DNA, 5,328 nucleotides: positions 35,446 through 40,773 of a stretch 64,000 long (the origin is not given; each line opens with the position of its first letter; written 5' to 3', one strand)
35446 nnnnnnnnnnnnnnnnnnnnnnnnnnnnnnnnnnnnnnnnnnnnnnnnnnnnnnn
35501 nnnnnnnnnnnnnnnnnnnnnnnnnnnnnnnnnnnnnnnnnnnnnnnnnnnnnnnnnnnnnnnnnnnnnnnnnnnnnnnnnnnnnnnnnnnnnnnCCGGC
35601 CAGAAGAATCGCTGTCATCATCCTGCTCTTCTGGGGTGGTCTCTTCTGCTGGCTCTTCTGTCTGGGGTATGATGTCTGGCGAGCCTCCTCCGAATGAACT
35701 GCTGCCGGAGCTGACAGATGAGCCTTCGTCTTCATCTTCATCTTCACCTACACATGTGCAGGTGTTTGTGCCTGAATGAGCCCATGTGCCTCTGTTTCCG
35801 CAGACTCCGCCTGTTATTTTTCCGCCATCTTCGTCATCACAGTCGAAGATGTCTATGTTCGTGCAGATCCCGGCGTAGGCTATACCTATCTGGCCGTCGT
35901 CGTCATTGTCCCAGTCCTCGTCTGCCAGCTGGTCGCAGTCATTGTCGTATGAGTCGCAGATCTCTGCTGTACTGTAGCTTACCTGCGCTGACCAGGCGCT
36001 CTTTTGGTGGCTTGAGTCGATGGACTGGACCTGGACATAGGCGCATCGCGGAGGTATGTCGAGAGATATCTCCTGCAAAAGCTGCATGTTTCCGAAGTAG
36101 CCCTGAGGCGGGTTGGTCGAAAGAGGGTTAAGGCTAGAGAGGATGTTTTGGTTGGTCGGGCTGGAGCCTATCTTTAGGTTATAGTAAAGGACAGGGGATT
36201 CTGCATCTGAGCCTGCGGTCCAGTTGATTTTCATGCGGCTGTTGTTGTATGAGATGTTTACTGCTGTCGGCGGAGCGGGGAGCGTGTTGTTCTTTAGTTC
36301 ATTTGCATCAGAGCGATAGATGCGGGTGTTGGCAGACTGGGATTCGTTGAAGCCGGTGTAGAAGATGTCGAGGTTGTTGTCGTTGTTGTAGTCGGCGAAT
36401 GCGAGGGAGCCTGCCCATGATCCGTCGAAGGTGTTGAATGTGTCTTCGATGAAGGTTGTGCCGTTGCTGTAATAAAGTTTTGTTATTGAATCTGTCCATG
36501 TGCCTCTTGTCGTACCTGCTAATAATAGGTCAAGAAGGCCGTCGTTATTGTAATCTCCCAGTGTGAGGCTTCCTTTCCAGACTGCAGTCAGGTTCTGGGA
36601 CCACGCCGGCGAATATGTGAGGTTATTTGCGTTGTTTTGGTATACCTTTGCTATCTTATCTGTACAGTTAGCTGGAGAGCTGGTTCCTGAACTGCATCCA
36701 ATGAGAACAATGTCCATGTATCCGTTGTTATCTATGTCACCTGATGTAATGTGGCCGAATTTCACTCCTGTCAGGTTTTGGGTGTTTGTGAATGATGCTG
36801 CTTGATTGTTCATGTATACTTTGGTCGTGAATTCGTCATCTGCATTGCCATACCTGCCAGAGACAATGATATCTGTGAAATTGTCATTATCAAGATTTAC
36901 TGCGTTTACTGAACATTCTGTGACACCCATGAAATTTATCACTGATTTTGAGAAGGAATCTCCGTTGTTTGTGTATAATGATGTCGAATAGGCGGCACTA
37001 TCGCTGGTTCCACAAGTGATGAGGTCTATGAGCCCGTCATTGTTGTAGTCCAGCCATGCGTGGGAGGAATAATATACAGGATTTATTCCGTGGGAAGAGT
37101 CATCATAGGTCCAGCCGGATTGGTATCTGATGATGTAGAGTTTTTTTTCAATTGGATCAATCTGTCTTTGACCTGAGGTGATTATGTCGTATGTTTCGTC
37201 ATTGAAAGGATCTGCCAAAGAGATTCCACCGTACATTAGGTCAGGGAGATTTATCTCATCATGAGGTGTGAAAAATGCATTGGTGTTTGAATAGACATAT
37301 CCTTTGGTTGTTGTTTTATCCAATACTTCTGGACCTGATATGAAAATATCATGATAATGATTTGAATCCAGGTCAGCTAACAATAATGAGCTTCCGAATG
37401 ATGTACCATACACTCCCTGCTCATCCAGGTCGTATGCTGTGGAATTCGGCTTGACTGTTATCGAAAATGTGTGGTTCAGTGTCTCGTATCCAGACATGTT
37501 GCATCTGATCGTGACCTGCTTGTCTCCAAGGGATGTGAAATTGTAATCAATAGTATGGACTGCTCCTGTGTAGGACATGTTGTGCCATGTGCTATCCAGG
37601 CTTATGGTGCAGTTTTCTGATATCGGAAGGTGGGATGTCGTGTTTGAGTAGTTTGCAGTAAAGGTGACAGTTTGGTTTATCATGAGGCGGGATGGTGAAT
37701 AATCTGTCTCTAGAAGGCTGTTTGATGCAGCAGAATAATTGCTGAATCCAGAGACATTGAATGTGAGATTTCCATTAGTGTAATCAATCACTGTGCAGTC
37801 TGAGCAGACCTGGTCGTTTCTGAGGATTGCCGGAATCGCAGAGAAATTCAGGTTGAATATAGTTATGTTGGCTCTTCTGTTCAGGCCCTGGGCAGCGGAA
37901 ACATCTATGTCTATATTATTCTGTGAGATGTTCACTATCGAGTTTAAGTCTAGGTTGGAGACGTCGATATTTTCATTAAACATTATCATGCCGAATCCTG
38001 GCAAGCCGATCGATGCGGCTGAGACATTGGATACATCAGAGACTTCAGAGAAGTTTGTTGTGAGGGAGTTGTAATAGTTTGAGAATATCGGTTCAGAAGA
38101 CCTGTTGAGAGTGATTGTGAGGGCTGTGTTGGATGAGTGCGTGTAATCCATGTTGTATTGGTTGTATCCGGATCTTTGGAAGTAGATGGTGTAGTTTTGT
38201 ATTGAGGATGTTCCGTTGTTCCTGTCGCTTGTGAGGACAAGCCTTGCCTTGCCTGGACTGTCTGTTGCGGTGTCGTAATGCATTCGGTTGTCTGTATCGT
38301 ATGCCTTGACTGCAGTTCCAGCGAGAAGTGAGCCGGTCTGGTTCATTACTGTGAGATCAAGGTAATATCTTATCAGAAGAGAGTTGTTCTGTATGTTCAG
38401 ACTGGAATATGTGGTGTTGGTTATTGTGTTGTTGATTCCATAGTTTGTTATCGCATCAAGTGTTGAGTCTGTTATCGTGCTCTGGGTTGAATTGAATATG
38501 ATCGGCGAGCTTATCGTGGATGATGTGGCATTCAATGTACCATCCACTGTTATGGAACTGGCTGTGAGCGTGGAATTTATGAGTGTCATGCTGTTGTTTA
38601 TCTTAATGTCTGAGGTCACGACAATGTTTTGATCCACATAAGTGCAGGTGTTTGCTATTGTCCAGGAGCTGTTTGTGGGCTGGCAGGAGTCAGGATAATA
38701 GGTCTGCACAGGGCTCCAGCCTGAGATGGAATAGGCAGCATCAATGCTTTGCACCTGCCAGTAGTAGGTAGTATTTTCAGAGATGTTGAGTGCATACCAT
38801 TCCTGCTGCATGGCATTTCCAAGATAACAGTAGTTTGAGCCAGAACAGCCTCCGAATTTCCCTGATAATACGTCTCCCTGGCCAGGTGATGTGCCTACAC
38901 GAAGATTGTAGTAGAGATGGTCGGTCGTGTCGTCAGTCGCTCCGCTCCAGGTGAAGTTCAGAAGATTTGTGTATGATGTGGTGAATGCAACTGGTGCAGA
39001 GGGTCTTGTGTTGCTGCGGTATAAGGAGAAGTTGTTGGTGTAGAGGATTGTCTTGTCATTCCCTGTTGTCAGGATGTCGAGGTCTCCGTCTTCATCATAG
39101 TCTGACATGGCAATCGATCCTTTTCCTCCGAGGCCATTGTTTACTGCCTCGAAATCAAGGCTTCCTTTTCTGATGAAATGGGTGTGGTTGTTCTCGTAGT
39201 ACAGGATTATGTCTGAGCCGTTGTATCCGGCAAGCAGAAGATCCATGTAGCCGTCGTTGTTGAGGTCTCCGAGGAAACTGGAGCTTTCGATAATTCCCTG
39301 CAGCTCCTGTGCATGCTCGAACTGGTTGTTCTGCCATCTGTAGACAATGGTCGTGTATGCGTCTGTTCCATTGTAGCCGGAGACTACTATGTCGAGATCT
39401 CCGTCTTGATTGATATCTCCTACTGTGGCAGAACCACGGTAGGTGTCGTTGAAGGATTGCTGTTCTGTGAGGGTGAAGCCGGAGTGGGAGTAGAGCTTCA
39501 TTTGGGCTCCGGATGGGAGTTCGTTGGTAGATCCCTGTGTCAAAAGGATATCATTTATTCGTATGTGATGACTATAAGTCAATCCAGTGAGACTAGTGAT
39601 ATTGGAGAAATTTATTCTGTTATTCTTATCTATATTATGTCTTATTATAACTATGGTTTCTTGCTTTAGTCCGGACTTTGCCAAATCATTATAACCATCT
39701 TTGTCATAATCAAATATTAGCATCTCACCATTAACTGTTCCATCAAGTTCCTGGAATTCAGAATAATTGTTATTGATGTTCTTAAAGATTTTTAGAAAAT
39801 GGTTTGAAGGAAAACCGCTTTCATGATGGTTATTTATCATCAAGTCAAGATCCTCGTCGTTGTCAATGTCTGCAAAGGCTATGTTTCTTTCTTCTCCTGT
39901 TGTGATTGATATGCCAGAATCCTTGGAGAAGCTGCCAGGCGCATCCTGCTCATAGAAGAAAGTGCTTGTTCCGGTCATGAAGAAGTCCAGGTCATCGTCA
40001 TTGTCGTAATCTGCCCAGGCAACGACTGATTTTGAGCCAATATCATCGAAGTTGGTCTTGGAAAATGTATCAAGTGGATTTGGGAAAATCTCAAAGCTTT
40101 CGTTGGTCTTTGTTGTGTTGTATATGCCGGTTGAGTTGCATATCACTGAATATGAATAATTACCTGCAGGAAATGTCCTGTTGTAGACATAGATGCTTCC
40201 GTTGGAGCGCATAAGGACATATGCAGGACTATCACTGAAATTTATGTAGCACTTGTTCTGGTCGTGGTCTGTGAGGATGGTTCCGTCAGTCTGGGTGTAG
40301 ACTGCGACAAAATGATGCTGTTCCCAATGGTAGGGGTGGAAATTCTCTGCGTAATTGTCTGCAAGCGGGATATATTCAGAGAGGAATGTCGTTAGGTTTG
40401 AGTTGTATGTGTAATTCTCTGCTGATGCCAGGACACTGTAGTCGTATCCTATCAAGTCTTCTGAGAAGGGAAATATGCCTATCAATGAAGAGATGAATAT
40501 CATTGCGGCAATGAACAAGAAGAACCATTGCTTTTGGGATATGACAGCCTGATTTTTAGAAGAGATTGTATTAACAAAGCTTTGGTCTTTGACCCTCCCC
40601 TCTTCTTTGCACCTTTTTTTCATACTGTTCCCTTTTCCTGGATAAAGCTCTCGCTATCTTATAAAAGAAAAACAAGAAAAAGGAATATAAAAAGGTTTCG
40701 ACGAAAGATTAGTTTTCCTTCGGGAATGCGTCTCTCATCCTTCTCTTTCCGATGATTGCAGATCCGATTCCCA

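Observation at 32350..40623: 2757-aa protein combining FG-GAP beta-propeller repeats with a ~20-helix membrane domain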

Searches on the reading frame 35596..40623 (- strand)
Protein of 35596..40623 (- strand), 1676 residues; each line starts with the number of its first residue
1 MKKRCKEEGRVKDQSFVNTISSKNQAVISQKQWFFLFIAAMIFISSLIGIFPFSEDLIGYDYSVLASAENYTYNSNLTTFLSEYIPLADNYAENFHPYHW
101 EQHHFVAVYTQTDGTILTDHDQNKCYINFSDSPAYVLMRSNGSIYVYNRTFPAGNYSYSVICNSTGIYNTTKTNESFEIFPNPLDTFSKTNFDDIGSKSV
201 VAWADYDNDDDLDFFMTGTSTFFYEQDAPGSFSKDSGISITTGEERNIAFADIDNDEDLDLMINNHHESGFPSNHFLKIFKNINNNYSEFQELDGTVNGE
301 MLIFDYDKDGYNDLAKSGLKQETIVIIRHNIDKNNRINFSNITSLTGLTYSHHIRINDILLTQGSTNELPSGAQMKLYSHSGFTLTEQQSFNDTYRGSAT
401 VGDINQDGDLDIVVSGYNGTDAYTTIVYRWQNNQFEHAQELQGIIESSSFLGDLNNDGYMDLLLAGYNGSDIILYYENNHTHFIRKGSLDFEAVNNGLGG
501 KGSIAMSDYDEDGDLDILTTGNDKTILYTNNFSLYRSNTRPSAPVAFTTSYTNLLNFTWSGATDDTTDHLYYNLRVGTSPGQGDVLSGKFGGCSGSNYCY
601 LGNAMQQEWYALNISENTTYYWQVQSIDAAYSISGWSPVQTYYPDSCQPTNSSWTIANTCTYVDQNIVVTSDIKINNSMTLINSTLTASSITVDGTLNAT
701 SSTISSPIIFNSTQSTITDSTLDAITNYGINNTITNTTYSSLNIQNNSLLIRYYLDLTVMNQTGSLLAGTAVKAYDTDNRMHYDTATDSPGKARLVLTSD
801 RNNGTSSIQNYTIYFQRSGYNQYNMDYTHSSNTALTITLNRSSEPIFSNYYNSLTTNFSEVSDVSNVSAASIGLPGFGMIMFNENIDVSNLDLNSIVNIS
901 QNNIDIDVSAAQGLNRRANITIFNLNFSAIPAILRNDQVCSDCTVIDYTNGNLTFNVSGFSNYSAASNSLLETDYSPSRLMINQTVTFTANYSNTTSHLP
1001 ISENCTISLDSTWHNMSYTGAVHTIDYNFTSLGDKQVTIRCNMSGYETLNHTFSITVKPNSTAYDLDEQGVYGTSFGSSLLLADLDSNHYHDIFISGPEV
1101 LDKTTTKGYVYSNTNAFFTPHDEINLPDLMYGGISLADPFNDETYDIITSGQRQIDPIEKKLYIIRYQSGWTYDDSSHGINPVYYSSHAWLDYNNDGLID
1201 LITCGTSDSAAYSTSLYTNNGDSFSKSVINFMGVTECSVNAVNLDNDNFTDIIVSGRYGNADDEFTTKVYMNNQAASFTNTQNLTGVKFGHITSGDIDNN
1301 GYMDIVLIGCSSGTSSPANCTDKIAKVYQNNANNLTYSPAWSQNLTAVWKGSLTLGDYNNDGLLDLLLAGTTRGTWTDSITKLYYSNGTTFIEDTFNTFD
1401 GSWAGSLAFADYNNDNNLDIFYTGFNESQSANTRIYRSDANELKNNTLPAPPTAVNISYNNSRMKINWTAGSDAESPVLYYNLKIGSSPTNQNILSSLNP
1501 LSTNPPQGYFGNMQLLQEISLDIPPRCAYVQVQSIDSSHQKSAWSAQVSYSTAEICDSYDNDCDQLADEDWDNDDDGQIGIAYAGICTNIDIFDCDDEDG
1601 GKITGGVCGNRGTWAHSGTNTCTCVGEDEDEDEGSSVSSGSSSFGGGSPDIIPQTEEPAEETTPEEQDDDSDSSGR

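Call 30: search_solved_structures(query=window:35596-40623:-, max_evalue=0.01)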
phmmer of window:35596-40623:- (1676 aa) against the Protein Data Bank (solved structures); distinct sequences matched with E-value up to 0.01: 3.
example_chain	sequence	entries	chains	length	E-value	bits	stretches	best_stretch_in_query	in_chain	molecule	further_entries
5e0q_B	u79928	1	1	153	0.0051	17.5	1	867-922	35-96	Nuclear pore complex protein Nup98-Nup96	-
7nq6_A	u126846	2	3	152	0.0052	17.4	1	867-922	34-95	Nuclear pore complex protein Nup96 | Nuclear pore complex protein Nup98-Nup96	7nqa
7now_B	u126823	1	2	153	0.0053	17.4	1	867-922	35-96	Nuclear pore complex protein Nup98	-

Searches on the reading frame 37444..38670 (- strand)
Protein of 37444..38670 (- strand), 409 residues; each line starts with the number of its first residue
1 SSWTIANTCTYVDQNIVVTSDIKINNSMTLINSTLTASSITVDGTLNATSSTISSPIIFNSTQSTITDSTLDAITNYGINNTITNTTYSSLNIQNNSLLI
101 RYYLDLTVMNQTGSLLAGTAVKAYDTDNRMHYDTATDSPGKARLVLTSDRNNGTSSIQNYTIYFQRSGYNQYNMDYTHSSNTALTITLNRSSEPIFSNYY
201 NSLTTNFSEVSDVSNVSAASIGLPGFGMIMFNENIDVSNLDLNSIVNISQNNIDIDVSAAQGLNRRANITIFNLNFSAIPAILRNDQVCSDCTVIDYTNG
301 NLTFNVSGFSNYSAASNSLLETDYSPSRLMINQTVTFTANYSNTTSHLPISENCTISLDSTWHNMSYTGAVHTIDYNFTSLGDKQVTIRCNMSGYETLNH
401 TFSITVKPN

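Call 71: search_protein_families(library=pfam, proteins=[window:37444-38670:-], max_evalue=10)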
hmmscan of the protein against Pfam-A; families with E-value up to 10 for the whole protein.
window:37444-38670:- (409 aa): 6 families
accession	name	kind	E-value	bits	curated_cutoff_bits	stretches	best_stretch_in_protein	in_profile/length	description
PF04096.20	Nucleoporin2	-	3.5e-08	34.2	28.4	1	211-277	19-95/148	Nup98-96 autopeptidase S59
PF13620.12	CarboxypepD_reg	-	0.0006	20.5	32.3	1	107-188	5-81/82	Carboxypeptidase regulatory-like domain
PF13715.12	CarbopepD_reg_2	-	0.041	14.4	32.2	1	376-405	36-65/88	CarboxypepD_reg-like domain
PF16217.10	M64_N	-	0.077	13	27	1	145-215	16-86/122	Peptidase M64 N-terminus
PF19407.5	DUF5979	-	0.26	12.4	25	1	333-378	38-86/104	Domain of unknown function (DUF5979)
PF14558.11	TRP_N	-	5.4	7.7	27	1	196-277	24-105/137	ML-like domain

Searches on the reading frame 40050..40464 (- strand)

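Call 71: search_protein_families(library=pfam, proteins=[window:40050-40464:-], max_evalue=10)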
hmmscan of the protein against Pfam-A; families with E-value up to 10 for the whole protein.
window:40050-40464:- (138 aa): 1 family
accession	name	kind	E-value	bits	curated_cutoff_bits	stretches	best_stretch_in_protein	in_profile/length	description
PF22058.2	X25_BaPul_like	-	0.024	15.2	27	1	85-122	28-65/87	Pullulanase X25 domain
